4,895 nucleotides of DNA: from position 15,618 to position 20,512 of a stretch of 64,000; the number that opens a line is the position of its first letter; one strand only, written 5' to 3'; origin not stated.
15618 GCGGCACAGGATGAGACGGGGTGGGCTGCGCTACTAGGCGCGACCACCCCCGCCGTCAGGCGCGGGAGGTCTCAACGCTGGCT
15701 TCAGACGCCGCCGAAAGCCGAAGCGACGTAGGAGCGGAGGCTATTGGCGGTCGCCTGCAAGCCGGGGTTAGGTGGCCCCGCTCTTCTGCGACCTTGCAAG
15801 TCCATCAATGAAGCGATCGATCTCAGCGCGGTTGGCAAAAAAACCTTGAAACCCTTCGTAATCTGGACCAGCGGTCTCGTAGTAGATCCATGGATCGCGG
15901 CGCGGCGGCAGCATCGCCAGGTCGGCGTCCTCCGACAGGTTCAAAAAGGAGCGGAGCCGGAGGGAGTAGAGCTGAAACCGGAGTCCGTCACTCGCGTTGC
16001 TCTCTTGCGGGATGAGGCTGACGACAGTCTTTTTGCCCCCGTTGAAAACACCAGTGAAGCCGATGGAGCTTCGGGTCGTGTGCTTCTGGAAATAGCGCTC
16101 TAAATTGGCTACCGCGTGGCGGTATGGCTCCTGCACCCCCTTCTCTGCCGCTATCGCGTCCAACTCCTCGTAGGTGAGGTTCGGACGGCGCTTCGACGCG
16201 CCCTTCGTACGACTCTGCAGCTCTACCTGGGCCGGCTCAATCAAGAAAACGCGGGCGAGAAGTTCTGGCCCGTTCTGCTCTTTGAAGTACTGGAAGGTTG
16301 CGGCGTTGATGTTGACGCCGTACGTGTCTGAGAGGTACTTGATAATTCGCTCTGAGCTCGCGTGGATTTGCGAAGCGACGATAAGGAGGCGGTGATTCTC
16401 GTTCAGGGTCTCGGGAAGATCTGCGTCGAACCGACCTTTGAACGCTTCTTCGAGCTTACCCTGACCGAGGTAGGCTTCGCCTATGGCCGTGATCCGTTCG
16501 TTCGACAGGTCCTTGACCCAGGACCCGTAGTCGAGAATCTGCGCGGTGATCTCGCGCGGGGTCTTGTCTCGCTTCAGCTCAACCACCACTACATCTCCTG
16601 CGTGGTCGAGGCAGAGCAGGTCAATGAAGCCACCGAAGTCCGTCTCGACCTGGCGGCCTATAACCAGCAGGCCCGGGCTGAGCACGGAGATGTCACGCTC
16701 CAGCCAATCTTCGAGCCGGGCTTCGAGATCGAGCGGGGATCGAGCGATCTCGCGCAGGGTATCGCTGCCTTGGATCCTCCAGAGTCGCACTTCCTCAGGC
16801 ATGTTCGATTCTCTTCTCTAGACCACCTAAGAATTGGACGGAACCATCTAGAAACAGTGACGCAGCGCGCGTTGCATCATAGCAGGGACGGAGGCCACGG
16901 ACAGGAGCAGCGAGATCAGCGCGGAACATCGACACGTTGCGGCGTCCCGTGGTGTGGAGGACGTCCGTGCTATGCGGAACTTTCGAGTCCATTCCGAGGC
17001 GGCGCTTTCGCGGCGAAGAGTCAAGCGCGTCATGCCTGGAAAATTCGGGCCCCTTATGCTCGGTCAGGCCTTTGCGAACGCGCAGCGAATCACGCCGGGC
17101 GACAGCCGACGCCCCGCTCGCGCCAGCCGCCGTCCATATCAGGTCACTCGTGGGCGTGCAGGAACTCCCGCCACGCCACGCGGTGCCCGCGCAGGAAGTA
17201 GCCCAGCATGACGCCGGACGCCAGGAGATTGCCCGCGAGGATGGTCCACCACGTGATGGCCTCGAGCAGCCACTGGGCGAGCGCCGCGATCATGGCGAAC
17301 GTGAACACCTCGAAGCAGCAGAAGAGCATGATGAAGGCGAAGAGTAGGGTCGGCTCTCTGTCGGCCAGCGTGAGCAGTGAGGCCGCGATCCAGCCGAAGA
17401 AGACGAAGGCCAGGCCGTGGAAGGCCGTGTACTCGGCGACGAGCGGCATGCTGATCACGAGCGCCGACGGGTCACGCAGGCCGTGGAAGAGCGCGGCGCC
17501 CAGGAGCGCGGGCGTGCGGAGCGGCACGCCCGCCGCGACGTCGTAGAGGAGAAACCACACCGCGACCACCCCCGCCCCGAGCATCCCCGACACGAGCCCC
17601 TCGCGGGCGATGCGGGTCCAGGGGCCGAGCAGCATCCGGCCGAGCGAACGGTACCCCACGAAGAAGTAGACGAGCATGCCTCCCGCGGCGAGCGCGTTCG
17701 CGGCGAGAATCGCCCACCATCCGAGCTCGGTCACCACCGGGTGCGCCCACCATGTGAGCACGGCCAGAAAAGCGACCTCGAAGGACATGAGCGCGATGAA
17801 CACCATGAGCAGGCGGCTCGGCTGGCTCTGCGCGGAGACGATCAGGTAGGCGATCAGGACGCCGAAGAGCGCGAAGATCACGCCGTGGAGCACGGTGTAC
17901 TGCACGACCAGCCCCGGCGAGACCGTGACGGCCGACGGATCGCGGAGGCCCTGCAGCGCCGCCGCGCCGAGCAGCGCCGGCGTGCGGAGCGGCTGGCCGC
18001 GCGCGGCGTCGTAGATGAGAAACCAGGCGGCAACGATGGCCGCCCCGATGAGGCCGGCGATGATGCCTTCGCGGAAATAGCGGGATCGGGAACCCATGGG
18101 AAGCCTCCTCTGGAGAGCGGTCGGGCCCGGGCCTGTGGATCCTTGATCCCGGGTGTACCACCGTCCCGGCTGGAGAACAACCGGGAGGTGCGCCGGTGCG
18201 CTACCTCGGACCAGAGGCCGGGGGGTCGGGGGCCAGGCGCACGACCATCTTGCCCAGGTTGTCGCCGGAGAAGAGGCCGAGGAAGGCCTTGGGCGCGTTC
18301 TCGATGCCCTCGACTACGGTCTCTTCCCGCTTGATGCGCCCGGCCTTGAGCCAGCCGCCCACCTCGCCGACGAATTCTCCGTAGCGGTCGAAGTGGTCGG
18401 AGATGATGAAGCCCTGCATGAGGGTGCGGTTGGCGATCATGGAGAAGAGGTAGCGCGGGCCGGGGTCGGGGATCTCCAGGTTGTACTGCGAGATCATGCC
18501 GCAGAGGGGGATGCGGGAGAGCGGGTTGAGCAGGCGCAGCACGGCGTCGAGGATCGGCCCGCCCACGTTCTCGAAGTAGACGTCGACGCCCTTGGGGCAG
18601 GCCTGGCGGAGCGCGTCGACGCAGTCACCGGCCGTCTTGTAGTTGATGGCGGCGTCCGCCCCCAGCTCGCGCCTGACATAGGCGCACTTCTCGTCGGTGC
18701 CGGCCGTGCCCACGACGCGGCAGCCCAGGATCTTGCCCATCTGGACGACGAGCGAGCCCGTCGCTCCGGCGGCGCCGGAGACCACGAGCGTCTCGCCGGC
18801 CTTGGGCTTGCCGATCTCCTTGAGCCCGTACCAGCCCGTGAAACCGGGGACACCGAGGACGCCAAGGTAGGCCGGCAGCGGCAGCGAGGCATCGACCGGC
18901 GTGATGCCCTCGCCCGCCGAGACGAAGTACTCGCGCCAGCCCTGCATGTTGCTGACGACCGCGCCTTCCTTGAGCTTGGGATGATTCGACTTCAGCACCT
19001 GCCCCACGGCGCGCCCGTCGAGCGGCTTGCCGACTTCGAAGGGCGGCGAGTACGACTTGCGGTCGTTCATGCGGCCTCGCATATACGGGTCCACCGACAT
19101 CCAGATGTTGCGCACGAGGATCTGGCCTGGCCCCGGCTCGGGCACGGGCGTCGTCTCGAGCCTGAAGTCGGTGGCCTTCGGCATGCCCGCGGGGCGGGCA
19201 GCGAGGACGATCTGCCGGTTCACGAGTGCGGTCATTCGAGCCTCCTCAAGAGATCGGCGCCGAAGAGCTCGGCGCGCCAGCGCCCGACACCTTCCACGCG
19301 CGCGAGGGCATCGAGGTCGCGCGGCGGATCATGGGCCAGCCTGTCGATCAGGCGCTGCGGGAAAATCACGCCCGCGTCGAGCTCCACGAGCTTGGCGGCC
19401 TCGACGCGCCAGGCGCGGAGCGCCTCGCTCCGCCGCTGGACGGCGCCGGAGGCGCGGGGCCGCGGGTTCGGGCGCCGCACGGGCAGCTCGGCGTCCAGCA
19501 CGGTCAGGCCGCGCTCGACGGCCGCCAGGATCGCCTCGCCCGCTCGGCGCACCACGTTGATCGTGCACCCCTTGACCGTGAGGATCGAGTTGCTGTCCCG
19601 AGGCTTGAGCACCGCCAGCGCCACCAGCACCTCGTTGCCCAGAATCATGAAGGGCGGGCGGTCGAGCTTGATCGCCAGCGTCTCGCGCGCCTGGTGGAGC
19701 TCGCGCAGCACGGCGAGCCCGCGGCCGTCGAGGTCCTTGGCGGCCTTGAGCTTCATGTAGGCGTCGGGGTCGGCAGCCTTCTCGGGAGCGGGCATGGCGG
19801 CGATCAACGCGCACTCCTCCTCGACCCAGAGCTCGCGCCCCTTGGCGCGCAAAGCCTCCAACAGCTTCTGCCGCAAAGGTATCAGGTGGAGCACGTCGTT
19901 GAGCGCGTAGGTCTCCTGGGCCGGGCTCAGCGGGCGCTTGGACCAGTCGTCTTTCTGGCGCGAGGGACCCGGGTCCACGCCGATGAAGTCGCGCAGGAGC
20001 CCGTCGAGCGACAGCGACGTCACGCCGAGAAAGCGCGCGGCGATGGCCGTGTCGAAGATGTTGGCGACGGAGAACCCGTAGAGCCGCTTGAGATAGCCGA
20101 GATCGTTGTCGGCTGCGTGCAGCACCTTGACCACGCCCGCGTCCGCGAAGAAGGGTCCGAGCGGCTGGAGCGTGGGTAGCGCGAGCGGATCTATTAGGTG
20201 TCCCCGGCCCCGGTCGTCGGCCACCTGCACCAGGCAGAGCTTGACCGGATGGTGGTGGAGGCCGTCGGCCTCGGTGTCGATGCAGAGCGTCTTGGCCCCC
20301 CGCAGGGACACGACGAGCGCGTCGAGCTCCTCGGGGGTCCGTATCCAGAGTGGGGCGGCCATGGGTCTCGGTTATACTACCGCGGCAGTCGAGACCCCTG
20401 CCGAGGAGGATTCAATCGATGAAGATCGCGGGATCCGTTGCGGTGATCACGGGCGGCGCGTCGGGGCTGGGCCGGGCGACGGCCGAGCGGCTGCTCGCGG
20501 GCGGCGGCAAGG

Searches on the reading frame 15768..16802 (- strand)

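Call 18: search_protein_families(library=pfam, proteins=[window:15768-16802:-], max_evalue=0.001)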
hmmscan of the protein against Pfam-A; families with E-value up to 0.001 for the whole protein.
window:15768-16802:- (344 aa): 1 family
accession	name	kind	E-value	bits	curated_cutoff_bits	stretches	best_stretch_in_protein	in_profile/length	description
PF01939.22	NucS_C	-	3.3e-06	27.5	24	1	27-92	2-66/124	Endonuclease NucS C-terminal domain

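Call 82: search_protein_families(library=ncbifam, proteins=[window:15768-16802:-], max_evalue=0.001)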
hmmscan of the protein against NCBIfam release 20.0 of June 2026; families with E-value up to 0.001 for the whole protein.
window:15768-16802:- (344 aa): 2 families
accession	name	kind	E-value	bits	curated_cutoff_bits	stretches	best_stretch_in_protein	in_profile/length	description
NF003270.0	PRK04247.1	equivalog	4.9e-08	32.3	216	1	27-100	130-202/250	endonuclease NucS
NF002876.0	PRK03298.1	equivalog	3.6e-05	23.2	252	1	26-80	104-157/224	endonuclease NucS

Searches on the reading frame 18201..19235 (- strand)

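Call 45: search_protein_families(library=pfam, proteins=[window:18201-19235:-], max_evalue=0.00001)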
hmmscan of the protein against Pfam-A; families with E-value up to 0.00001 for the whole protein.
window:18201-19235:- (344 aa): 3 families
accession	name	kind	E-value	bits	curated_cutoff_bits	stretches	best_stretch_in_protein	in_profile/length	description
PF16884.10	ADH_N_2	-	1.8e-42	144.1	31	1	7-114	1-108/108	N-terminal domain of oxidoreductase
PF00107.32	ADH_zinc_N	-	2.4e-21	76.5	31.8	1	159-280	2-116/129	Zinc-binding dehydrogenase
PF13602.12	ADH_zinc_N_2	-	3.4e-10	41.4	27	1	191-332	1-134/134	Zinc-binding dehydrogenase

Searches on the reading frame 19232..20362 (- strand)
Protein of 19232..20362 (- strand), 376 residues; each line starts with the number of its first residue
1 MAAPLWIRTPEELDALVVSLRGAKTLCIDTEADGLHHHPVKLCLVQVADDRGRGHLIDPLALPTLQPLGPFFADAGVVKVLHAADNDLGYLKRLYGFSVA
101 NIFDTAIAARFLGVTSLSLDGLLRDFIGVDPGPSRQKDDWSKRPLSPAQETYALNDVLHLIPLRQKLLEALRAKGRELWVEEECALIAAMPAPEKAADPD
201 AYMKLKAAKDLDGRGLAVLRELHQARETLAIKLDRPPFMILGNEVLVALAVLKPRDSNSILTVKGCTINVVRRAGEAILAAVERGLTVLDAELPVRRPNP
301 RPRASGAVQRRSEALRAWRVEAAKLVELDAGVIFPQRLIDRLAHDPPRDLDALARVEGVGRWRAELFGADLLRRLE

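Call 45: search_protein_families(library=pfam, proteins=[window:19232-20362:-], max_evalue=0.00001)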
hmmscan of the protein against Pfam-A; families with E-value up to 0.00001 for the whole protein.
window:19232-20362:- (376 aa): 2 families
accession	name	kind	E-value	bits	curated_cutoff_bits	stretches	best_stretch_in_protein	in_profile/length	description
PF01612.26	DNA_pol_A_exo1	-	1.2e-33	116.8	23.6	1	6-171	3-172/173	3'-5' exonuclease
PF00570.28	HRDC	-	6.4e-28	97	23.8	2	216-282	2-68/68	HRDC domain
